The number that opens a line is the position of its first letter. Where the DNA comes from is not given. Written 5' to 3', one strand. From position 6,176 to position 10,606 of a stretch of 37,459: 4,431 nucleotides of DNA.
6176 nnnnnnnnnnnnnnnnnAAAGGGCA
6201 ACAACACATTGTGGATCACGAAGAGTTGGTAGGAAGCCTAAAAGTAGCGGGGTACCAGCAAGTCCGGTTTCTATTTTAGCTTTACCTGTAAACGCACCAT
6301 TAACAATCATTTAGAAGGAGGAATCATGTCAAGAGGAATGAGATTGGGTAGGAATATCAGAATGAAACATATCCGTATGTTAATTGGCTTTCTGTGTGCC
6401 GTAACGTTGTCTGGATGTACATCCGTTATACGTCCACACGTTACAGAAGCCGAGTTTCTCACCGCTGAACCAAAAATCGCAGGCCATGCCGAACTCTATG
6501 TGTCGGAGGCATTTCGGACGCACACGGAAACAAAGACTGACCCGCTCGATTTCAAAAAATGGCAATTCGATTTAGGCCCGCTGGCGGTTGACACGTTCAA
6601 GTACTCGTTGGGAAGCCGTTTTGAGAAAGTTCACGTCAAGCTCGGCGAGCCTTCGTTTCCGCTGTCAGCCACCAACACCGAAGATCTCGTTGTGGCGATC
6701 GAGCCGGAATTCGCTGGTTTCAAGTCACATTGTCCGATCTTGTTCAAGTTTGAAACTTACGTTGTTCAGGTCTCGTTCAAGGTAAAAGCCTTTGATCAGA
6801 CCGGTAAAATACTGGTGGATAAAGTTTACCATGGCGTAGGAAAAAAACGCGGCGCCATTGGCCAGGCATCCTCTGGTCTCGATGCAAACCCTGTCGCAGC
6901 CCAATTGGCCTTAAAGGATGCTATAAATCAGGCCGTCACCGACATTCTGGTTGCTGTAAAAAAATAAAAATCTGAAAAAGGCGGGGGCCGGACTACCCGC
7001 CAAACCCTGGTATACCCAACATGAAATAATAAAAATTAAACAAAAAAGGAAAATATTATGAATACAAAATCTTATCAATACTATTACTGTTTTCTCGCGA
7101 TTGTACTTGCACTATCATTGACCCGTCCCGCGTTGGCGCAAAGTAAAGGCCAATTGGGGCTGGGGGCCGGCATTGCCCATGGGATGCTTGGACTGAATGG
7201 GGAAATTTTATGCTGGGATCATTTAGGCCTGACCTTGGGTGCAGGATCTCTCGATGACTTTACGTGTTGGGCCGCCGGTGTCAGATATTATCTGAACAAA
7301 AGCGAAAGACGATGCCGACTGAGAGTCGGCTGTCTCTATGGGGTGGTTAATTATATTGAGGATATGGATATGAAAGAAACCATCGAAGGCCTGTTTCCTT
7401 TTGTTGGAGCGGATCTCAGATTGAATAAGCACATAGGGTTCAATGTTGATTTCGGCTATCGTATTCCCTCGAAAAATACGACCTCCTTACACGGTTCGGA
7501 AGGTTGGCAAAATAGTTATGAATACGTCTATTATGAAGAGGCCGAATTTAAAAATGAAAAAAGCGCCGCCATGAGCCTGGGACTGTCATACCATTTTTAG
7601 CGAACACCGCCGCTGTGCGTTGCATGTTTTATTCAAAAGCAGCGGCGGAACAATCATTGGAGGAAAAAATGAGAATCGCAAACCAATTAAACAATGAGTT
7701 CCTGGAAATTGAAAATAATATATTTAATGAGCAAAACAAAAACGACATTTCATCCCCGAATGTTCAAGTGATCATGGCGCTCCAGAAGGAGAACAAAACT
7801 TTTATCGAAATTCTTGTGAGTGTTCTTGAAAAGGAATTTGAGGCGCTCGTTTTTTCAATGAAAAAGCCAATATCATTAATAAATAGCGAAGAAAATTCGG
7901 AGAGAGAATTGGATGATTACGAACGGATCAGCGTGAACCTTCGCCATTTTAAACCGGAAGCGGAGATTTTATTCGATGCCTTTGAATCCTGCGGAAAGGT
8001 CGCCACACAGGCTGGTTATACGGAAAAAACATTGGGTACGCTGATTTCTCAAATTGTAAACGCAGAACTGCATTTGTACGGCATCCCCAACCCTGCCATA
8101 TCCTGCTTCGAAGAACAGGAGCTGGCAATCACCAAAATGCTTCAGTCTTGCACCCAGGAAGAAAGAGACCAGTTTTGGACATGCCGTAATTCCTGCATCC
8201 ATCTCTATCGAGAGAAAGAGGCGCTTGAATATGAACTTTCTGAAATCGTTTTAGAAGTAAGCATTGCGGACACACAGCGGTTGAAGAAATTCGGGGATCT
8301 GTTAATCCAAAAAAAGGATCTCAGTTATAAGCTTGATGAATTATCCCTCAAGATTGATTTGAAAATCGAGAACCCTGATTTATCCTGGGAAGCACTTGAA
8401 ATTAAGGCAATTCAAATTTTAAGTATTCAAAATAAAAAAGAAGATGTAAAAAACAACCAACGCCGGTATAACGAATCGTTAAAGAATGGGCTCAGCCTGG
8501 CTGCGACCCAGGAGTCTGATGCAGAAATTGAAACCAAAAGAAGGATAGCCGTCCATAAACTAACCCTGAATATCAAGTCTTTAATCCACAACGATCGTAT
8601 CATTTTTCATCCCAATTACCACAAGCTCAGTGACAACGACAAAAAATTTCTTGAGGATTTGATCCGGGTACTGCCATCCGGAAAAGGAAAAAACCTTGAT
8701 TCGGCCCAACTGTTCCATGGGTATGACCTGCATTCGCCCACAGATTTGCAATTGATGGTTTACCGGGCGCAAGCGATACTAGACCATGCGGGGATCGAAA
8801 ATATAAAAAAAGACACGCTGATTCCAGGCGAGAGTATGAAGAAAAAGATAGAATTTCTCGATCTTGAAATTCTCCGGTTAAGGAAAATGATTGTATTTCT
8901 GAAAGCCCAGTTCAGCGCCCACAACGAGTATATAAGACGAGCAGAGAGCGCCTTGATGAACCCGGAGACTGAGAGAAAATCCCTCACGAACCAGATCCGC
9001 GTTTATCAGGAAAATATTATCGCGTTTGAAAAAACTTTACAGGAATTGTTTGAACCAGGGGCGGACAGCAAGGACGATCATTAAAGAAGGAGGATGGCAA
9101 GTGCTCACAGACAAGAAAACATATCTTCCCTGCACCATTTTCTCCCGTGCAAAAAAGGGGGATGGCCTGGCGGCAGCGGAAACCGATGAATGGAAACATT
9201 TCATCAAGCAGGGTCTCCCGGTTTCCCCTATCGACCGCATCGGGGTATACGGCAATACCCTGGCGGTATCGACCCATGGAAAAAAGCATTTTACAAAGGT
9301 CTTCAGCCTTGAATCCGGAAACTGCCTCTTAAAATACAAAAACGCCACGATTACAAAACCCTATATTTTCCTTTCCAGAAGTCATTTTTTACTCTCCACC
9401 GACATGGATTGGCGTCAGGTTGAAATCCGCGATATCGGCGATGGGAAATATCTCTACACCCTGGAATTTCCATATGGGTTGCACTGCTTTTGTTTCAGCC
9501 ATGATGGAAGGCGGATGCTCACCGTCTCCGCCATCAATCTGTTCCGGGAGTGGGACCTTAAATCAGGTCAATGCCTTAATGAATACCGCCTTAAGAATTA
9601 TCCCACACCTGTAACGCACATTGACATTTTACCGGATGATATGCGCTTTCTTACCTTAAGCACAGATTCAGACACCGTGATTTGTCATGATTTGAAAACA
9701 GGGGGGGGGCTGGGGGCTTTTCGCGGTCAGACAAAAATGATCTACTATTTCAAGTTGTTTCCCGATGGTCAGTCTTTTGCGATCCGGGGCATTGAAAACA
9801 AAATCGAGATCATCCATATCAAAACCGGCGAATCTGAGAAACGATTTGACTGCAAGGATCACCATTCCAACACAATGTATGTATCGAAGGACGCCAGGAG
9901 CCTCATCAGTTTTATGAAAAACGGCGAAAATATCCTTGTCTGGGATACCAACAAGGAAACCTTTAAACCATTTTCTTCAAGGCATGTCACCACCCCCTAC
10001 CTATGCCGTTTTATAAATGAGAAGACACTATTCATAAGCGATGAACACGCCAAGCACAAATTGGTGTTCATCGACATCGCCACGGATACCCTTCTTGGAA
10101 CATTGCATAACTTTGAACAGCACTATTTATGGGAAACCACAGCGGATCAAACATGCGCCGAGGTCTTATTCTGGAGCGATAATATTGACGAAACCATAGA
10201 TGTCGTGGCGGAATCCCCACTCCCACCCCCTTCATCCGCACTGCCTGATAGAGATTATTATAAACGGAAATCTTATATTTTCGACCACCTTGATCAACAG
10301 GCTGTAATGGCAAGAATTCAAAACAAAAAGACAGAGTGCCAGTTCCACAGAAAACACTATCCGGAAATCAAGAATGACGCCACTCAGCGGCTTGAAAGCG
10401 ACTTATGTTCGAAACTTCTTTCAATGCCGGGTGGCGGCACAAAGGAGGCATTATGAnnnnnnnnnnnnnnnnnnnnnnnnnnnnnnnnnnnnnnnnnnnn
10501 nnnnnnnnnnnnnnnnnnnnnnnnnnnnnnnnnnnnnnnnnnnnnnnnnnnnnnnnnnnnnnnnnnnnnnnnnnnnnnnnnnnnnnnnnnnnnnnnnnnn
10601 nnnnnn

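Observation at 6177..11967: Five-gene sigma-54 operon linking envelope proteins to a cytoplasmic coiled-coil / WD40-like / ChaN-Tiki-like trio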

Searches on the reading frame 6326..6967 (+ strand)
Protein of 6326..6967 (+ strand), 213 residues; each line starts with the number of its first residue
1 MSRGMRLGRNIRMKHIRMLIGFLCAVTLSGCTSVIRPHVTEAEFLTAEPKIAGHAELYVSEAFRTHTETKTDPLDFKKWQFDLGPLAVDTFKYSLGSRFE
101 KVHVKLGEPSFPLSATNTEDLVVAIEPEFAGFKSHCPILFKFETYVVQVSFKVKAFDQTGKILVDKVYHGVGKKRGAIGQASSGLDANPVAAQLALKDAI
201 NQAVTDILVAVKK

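Call 5: search_protein_families(library=pfam, proteins=[window:6326-6967:+], max_evalue=0.1)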
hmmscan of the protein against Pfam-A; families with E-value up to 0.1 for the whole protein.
window:6326-6967:+ (213 aa): 0 families

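Call 12: search_protein_families(library=ncbifam, proteins=[window:6326-6967:+], max_evalue=0.1)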
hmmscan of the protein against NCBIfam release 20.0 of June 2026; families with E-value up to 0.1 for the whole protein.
window:6326-6967:+ (213 aa): 0 families

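Call 13: search_protein_families(library=padloc, proteins=[window:6326-6967:+], max_evalue=0.1)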
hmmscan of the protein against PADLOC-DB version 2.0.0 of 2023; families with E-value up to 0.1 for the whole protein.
window:6326-6967:+ (213 aa): 0 families

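Call 70: find_homologous_proteins(query=A7, max_evalue=0.001)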
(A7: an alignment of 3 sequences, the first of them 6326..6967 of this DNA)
Query A7 (3 sequences) (213 aa, profile of the alignment): 22 proteins with E <= 0.001 among 2568 candidates.
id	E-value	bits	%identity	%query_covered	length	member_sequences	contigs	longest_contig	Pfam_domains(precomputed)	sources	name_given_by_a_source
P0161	4.7e-132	456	83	100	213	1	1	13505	-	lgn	-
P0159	8.3e-126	436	100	92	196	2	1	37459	-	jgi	jgi:hypothetical protein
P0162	1.6e-107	376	74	95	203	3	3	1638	-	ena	-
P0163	2.8e-100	352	81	77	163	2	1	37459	-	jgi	jgi:hypothetical protein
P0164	4.0e-83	296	60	94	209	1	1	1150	-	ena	-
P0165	4.4e-79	283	61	87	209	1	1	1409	-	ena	-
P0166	3.5e-78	280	58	94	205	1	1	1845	-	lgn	-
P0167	3.5e-77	277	58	87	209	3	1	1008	-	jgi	-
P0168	1.2e-76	275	59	87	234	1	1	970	-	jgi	-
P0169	1.0e-75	272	58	87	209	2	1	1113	-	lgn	-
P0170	5.2e-75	270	58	87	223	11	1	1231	-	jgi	jgi:hypothetical protein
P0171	9.3e-75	269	55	95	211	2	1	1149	-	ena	-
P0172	1.4e-73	265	56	86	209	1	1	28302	-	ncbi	-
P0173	1.4e-72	262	57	87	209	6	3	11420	-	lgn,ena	-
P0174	5.6e-72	260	54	94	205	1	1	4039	-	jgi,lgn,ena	-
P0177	1.3e-64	236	50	96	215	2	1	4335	-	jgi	jgi:hypothetical protein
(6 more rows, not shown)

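Call 71: find_encoding_contigs(protein=P0172, flank=10000, max_places=2)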
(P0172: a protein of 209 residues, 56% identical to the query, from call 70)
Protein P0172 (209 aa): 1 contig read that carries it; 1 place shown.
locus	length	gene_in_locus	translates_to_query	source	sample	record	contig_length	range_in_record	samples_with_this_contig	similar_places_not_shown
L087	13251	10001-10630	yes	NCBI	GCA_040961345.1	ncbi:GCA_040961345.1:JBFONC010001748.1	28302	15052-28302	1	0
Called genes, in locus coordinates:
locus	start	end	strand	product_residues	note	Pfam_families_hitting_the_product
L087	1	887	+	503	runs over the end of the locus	PF01970:TctA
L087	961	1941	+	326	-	PF03401:TctC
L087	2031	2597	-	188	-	PF18089:DAPG_hydrolase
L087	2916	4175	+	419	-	PF05977:MFS_3, PF07690:MFS_1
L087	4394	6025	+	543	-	PF13191:AAA_16 (weak), PF13173:AAA_14 (faint), PF13245:AAA_19 (faint), PF13401:AAA_22, PF01471:PG_binding_1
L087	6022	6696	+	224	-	PF16537:T2SSB, PF23862:CdsD_C (faint)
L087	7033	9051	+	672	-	PF00089:Trypsin (faint), PF13365:Trypsin_2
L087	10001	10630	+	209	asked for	-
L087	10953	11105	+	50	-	-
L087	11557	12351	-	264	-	PF13484:Fer4_16 (faint), PF14697:Fer4_21 (faint), PF12797:Fer4_2 (weak), PF13237:Fer4_10 (weak), PF25160:LdpA_Fe-S-bd (faint), PF00037:Fer4 (faint), PF12837:Fer4_6 (faint), PF13187:Fer4_9 (weak), +1 more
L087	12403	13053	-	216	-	PF00174:Oxidored_molyb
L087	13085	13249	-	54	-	?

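Call 72: find_encoding_contigs(protein=P0173, flank=10000, max_places=3)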
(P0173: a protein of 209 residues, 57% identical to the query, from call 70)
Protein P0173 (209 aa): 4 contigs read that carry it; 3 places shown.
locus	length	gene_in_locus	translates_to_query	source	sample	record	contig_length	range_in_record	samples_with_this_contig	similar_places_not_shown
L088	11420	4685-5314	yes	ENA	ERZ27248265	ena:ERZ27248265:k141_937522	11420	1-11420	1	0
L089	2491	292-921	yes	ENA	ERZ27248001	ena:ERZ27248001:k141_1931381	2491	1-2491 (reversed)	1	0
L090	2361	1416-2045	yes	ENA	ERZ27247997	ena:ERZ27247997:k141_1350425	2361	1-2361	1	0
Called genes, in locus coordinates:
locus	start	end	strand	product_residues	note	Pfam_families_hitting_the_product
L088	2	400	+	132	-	?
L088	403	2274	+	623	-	PF02730:AFOR_N, PF01314:AFOR_C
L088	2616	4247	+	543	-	PF07969:Amidohydro_3, PF01979:Amidohydro_1 (weak), PF07969:Amidohydro_3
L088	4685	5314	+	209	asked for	-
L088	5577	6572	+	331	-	-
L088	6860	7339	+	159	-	-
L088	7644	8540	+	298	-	PF01582:TIR (faint), PF08937:ThsB_TIR (faint), PF13676:TIR_2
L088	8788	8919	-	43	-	-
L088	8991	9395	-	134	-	PF01850:PIN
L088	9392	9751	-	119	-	-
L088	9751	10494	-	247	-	-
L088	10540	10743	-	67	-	-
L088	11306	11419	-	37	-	?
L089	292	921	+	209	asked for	-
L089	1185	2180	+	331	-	-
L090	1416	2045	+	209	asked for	-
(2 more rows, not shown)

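Call 90: search_protein_families(library=pfam, alignment_id=A7, max_evalue=1)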
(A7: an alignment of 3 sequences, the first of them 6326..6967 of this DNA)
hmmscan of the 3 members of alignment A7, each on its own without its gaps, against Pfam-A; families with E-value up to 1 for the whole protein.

A. member 1, window:6326-6967:+ (213 aa): 0 families

B. families by the number of members that match (of 3 scanned): 1 family
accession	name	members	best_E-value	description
PF12025.13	Phage_C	1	0.31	Phage protein C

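Call 101: find_encoding_contigs(protein=P0177, flank=5000, max_places=2)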
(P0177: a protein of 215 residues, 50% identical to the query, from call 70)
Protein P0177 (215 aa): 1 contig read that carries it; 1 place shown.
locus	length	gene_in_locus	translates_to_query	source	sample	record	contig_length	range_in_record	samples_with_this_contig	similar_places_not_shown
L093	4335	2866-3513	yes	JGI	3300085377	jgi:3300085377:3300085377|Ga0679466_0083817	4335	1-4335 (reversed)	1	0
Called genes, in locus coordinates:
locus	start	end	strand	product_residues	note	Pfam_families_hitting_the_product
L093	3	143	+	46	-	?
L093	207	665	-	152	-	PF01478:Peptidase_A24 (weak)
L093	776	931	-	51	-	-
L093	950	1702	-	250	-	-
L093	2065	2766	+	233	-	PF00657:Lipase_GDSL, PF13472:Lipase_GDSL_2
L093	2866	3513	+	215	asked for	-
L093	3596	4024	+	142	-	PF13560:HTH_31, PF01381:HTH_3, PF12844:HTH_19 (weak)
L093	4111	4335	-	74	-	?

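Call 102: find_encoding_contigs(protein=P0174, flank=5000, max_places=2)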
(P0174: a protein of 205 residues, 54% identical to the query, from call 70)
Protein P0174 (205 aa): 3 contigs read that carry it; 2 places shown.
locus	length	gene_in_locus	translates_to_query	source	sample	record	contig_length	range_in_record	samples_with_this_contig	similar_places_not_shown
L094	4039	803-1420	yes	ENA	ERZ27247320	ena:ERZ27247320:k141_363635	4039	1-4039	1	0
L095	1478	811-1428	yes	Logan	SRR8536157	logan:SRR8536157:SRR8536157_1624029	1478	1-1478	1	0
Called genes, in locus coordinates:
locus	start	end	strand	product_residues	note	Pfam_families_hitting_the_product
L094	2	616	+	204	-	?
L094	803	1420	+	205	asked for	-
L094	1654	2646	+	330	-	PF00296:Bac_luciferase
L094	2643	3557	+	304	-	PF12146:Hydrolase_4 (weak), PF00561:Abhydrolase_1, PF12697:Abhydrolase_6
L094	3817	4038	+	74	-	?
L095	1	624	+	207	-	?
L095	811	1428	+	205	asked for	-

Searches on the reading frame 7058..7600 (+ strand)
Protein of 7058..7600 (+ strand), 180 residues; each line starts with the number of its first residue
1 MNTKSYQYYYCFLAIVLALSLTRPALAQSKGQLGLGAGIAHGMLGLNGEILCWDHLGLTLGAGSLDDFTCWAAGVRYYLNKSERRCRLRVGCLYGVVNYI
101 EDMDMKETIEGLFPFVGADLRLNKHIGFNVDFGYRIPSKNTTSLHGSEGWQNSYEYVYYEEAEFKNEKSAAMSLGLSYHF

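Call 5: search_protein_families(library=pfam, proteins=[window:7058-7600:+], max_evalue=0.1)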
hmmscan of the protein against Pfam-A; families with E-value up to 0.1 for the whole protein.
window:7058-7600:+ (180 aa): 1 family
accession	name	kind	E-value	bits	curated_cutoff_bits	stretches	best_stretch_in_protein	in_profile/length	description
PF13505.12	OMP_b-brl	-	0.00093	19.8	28.7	1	16-180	4-140/175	Outer membrane protein beta-barrel domain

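Call 12: search_protein_families(library=ncbifam, proteins=[window:7058-7600:+], max_evalue=0.1)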
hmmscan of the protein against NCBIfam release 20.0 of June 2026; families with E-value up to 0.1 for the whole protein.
window:7058-7600:+ (180 aa): 0 families

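Call 13: search_protein_families(library=padloc, proteins=[window:7058-7600:+], max_evalue=0.1)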
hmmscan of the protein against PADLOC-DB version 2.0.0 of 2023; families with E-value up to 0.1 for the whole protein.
window:7058-7600:+ (180 aa): 0 families

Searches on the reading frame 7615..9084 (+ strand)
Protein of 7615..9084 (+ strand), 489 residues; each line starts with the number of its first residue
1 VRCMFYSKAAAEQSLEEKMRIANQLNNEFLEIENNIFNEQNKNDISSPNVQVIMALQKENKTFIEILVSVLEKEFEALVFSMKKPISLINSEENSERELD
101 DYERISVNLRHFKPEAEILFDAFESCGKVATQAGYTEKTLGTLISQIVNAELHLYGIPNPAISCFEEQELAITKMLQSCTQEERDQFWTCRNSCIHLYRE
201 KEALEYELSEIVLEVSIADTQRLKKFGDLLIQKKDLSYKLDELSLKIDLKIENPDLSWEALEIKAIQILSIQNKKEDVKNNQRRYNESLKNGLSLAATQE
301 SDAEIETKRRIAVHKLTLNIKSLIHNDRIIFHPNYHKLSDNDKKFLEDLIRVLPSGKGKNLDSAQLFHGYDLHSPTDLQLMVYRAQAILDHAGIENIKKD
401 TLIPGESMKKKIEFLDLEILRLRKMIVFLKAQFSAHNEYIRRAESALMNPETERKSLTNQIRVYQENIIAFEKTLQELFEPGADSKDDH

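Call 5: search_protein_families(library=pfam, proteins=[window:7615-9084:+], max_evalue=0.1)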
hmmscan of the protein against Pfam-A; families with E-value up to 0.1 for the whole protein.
window:7615-9084:+ (489 aa): 1 family
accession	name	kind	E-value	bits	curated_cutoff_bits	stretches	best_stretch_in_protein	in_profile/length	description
PF05335.18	DUF745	-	0.025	14.8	33.3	1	8-74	50-116/183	Protein of unknown function (DUF745)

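Call 12: search_protein_families(library=ncbifam, proteins=[window:7669-9084:+], max_evalue=0.1)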
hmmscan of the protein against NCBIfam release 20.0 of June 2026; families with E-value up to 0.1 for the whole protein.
window:7669-9084:+ (471 aa): 0 families

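Call 13: search_protein_families(library=padloc, proteins=[window:7669-9084:+], max_evalue=0.1)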
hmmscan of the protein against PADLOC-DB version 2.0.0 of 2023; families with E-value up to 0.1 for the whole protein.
window:7669-9084:+ (471 aa): 0 families

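Call 52: search_solved_structures(query=A3, max_evalue=10)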
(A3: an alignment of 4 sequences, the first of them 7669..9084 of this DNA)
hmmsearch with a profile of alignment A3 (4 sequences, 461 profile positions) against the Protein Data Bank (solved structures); distinct sequences matched with E-value up to 10: 1.
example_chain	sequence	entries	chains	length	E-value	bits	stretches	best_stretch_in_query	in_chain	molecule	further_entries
8afe_A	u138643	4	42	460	0.47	12.2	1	379-450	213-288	Crescentin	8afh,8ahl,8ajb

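Call 61: find_related_loci(query=A5, collection=metagenome_contigs, flank=8000)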
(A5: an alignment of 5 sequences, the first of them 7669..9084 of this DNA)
Query A5 (471 aa) in metagenome_contigs; peptide patterns used: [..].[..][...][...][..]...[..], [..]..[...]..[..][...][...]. (x = any residue, [..] = any of these).
266 stretches matched a pattern, but none encodes a relative of the query by tblastn (E <= 1e-3).

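Call 89: search_protein_families(library=pfam, alignment_id=A5, max_evalue=1)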
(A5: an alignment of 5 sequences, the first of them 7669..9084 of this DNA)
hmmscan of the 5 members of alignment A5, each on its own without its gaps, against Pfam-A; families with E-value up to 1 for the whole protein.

A. member 1, window:7669-9084:+ (471 aa): 0 families

B. families by the number of members that match (of 5 scanned): 4 families
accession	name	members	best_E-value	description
PF23203.1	KIF21A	1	0.016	KIF21A-like domain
PF14687.11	DUF4460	1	0.11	Domain of unknown function (DUF4460)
PF09010.15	AsiA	1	0.53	Anti-Sigma Factor A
PF00010.31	HLH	1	0.61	Helix-loop-helix DNA-binding domain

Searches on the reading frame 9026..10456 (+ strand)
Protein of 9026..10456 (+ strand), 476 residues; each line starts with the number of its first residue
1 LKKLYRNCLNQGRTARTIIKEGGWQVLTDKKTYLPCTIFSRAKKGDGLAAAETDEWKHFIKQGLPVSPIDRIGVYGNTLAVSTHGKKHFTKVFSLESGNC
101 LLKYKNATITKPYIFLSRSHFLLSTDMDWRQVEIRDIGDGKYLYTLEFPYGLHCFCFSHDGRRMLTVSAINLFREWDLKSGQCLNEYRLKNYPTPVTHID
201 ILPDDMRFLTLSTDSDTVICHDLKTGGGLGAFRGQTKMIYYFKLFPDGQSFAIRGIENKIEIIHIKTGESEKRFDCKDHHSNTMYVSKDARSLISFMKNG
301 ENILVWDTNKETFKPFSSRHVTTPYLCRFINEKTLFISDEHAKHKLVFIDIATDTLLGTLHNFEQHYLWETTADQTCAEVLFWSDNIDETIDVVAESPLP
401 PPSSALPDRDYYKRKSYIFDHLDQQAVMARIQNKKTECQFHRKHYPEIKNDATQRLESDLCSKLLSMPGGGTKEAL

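Call 5: search_protein_families(library=pfam, proteins=[window:9026-10456:+], max_evalue=0.1)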
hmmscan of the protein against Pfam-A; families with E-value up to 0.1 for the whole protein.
window:9026-10456:+ (476 aa): 15 families
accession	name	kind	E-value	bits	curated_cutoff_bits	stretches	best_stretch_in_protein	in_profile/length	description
PF25173.1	Beta-prop_WDR3_1st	-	9.1e-13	48.7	154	2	215-339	8-131/184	WDR3 first beta-propeller domain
PF25174.1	Beta-prop_THOC3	-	4.9e-12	45.9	305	1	153-310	6-160/272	THOC3 beta-propeller domain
PF25175.1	Beta-prop_WDR5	-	9.6e-11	41.9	250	2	79-234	66-219/296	WDR5 beta-propeller domain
PF24814.1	WD40_Prp19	-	1.1e-09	38.2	320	1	189-311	87-209/281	Prp19 WD40 domain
PF24817.1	WD40_WDHD1_1st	-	6.1e-07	29.3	109.9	1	150-385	6-232/291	WDHD1 first WD40 domain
PF24807.1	WD40_CDC20-Fz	-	6.9e-06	26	200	1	153-281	55-178/292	CDC20/Fizzy WD40 domain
PF23414.1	Beta-prop_EML_2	-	1.1e-05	25.4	90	1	156-310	5-155/266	Echinoderm microtubule-associated protein second beta-propeller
PF25168.1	Beta-prop_WDR36-Utp21_2nd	-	2.2e-05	24.3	84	1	80-197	171-288/335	WDR36/Utp21 second beta-propeller domain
PF25172.1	Beta-prop_WDR3_2nd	-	0.00017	21.4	140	1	154-273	4-119/293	WDR3 second beta-propeller domain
PF24796.1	WDR55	-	0.00028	20.5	200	1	154-307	58-207/296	WDR55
PF25171.1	Beta-prop_WDR36-Utp21_1st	-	0.00034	20.6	80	0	233-338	147-253/266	WDR36/Utp21 first beta-propeller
PF24805.1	EIF3I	-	0.00051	19.7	200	0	157-210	60-110/324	EIF3I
PF12894.13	ANAPC4_WD40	-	0.001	19.7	22.9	0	233-284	35-86/91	Anaphase-promoting complex subunit 4 WD40 domain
PF25391.1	WD40_Gbeta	-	0.0045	16.5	150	0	159-267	152-257/340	G protein beta WD-40 repeat protein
PF25460.1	Beta-prop_Aladin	-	0.047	13.3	171.1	0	286-318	118-150/340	Aladin seven-bladed propeller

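Call 12: search_protein_families(library=ncbifam, proteins=[window:9101-10456:+], max_evalue=0.1)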
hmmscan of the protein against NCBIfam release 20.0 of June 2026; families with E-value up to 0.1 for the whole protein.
window:9101-10456:+ (451 aa): 1 family
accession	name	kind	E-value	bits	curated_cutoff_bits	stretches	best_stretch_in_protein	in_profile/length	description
TIGR02041.1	CysI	equivalog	0.06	11.8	756.55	1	170-212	206-247/541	assimilatory sulfite reductase (NADPH) hemoprotein subunit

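Call 13: search_protein_families(library=padloc, proteins=[window:9101-10456:+], max_evalue=0.1)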
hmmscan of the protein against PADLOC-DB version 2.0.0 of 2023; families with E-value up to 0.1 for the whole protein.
window:9101-10456:+ (451 aa): 0 families
